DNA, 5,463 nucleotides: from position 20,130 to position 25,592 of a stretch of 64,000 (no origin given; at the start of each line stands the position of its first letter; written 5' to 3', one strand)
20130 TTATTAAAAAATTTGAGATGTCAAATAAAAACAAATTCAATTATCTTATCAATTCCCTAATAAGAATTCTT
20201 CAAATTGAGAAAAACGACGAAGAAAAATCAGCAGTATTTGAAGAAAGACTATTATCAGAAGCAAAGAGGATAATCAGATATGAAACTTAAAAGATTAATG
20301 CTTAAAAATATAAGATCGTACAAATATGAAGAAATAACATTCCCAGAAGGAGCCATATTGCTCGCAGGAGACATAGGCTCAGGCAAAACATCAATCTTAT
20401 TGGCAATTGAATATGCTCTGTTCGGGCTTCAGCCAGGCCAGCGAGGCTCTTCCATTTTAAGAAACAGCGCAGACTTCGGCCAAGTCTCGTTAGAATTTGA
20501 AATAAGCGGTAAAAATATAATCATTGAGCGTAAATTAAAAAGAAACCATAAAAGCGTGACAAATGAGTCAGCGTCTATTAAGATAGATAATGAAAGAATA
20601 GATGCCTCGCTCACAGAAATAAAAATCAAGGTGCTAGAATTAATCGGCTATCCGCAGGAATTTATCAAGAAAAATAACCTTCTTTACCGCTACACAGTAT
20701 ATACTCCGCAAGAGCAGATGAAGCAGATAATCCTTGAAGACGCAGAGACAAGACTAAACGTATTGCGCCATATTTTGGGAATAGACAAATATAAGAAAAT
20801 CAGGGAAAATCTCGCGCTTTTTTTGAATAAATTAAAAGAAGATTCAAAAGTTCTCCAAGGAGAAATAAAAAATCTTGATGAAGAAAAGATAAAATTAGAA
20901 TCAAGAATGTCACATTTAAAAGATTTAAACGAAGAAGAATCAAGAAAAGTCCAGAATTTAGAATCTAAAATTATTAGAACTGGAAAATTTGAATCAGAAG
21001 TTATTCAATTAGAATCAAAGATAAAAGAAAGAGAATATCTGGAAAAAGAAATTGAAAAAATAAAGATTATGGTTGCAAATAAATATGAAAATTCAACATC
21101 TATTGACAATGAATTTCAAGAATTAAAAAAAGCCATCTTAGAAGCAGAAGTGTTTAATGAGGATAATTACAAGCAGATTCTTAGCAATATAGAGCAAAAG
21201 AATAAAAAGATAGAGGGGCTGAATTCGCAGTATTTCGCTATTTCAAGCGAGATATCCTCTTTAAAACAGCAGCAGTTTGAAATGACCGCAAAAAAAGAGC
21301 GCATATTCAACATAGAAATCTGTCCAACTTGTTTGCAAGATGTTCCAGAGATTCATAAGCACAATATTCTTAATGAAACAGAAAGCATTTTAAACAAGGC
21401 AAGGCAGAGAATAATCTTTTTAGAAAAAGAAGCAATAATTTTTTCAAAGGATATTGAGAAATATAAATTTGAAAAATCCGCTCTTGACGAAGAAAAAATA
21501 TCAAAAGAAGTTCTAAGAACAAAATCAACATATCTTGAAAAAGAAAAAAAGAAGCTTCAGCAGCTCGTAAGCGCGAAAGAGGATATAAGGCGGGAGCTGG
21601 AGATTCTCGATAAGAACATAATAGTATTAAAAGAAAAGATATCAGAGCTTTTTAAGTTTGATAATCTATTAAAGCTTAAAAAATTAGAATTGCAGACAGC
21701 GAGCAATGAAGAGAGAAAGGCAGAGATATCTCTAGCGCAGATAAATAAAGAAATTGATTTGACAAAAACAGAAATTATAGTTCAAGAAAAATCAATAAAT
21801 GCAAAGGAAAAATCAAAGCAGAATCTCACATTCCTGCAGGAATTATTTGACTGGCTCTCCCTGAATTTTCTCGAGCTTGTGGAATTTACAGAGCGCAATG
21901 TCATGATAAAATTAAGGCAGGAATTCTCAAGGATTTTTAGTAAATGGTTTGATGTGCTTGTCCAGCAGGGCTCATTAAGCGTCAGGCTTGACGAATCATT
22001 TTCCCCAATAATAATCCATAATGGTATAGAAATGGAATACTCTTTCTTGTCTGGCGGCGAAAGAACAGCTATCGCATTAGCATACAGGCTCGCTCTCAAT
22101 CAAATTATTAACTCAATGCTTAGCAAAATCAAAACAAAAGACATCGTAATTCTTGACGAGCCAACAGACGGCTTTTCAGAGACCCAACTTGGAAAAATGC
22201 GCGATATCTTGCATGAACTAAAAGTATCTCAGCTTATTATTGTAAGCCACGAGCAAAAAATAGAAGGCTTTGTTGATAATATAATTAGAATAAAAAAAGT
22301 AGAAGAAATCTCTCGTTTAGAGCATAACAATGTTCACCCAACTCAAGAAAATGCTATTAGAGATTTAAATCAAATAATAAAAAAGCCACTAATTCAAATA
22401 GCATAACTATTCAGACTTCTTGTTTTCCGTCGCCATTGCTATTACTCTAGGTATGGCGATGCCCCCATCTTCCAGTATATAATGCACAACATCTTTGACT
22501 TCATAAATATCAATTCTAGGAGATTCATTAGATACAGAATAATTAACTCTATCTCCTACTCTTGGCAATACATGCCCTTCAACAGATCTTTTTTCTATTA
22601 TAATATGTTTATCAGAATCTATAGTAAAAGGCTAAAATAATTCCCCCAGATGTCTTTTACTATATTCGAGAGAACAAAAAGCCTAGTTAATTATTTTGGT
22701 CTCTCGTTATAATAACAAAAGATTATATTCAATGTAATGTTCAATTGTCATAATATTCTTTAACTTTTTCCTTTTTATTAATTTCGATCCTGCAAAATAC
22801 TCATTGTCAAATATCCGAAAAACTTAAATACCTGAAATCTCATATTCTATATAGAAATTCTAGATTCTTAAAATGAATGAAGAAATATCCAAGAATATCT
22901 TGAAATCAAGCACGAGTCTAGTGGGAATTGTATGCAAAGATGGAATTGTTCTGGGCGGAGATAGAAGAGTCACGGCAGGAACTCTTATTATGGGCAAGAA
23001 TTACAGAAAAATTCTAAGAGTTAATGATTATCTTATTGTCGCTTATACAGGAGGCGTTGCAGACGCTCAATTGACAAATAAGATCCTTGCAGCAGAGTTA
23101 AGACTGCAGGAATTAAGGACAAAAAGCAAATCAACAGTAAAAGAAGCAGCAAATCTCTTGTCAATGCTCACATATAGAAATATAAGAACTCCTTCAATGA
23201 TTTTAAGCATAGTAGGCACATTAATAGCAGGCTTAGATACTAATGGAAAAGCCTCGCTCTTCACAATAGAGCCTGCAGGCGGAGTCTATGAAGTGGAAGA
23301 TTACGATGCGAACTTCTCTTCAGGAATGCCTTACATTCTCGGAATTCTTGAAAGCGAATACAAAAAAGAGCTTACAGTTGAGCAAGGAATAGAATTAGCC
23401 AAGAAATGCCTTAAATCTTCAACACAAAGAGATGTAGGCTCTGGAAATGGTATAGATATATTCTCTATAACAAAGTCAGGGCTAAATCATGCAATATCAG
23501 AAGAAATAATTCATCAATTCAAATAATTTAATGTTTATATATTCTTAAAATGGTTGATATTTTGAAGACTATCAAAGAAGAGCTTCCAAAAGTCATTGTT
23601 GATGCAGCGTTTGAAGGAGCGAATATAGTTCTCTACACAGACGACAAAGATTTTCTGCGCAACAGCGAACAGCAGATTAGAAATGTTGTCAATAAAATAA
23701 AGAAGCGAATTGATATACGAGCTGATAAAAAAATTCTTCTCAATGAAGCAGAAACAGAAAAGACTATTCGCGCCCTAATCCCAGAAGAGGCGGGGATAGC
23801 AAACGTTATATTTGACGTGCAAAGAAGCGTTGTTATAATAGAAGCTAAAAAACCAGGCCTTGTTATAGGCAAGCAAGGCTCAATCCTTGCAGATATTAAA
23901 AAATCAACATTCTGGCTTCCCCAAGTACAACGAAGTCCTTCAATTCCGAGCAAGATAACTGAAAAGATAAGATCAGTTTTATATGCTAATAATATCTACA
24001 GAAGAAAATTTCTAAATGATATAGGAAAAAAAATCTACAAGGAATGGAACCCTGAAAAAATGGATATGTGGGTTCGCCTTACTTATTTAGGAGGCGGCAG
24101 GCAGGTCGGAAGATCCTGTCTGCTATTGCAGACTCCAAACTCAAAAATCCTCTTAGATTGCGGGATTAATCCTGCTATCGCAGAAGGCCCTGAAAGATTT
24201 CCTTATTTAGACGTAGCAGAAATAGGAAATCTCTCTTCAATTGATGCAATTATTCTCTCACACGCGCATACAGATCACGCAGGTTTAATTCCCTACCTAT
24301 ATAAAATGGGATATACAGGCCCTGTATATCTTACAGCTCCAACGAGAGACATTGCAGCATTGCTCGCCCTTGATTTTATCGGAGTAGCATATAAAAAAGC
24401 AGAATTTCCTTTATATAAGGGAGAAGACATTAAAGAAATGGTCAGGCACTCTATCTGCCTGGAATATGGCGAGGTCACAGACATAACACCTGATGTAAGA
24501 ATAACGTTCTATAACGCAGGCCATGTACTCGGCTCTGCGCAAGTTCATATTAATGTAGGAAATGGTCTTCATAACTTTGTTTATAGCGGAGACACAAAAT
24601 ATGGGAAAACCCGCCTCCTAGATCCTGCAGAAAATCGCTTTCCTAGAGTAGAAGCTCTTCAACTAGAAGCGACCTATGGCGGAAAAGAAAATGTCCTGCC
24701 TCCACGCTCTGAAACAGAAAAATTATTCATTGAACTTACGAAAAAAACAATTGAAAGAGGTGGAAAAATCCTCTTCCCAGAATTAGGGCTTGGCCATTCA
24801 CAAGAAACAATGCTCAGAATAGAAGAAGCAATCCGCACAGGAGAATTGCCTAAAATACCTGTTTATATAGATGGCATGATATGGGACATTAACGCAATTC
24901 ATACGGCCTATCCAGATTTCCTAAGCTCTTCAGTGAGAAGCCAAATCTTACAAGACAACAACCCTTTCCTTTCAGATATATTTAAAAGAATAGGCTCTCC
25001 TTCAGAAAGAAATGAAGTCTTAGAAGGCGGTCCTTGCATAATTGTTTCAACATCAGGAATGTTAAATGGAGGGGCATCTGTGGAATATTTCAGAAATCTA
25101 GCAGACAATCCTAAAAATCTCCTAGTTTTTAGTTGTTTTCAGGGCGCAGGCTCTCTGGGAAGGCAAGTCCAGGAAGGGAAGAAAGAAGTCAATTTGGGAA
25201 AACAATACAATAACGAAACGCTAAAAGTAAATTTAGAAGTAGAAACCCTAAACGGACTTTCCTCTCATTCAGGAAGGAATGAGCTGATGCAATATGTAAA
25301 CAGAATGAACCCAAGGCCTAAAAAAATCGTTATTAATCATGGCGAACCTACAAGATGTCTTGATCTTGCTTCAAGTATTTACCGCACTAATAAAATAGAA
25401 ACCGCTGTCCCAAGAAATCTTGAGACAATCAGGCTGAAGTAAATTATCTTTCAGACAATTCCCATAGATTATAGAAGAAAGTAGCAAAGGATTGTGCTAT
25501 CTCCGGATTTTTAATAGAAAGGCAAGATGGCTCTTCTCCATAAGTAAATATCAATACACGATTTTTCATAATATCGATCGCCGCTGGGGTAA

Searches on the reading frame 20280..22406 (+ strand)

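Call 75: search_protein_families(library=pfam, proteins=[window:20280-22406:+], max_evalue=0.001)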
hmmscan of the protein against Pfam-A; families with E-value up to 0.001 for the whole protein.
window:20280-22406:+ (708 aa): 5 families
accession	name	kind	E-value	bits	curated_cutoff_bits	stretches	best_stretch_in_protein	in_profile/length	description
PF02463.25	SMC_N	-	2.7e-12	47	40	1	3-108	2-119/220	RecF/RecN/SMC N terminal domain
PF13476.12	AAA_23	-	3.3e-08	34.8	27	1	5-261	1-196/201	AAA domain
PF13555.12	AAA_29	-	6.7e-05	23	27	1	3-49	1-48/61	P-loop containing region of AAA domain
PF13175.12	AAA_15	-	0.00023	21.3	32.1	1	1-333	1-283/374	AAA ATPase domain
PF13558.12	SbcC_Walker_B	-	0.0003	21.4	27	1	587-645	30-89/90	SbcC/RAD50-like, Walker B motif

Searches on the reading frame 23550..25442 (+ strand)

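Call 75: search_protein_families(library=pfam, proteins=[window:23550-25442:+], max_evalue=0.001)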
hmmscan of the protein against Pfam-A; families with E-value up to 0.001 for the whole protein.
window:23550-25442:+ (630 aa): 7 families
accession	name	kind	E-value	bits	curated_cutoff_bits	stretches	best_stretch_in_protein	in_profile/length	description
PF10996.14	Beta-Casp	-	4.7e-24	85.7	27.7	1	418-539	2-119/120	Beta-Casp domain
PF07521.17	RMMBL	-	2.9e-17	62.9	21.6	1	558-621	2-63/63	Zn-dependent metallo-hydrolase RNA specificity domain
PF17214.9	KH_TffA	-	2.3e-15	56.8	22.6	1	3-63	6-68/68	Transcription termination factor FttA, KH domain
PF16661.11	Lactamase_B_6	-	4.2e-14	52.8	27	1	192-359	1-172/193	Metallo-beta-lactamase superfamily domain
PF00753.33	Lactamase_B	-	7.3e-11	42.8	22.7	1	186-251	4-64/196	Metallo-beta-lactamase superfamily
PF12706.13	Lactamase_B_2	-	1.4e-08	35.1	27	1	199-375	2-165/200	Beta-lactamase superfamily domain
PF07650.23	KH_2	-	0.00057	20.1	22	1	75-118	8-52/78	KH domain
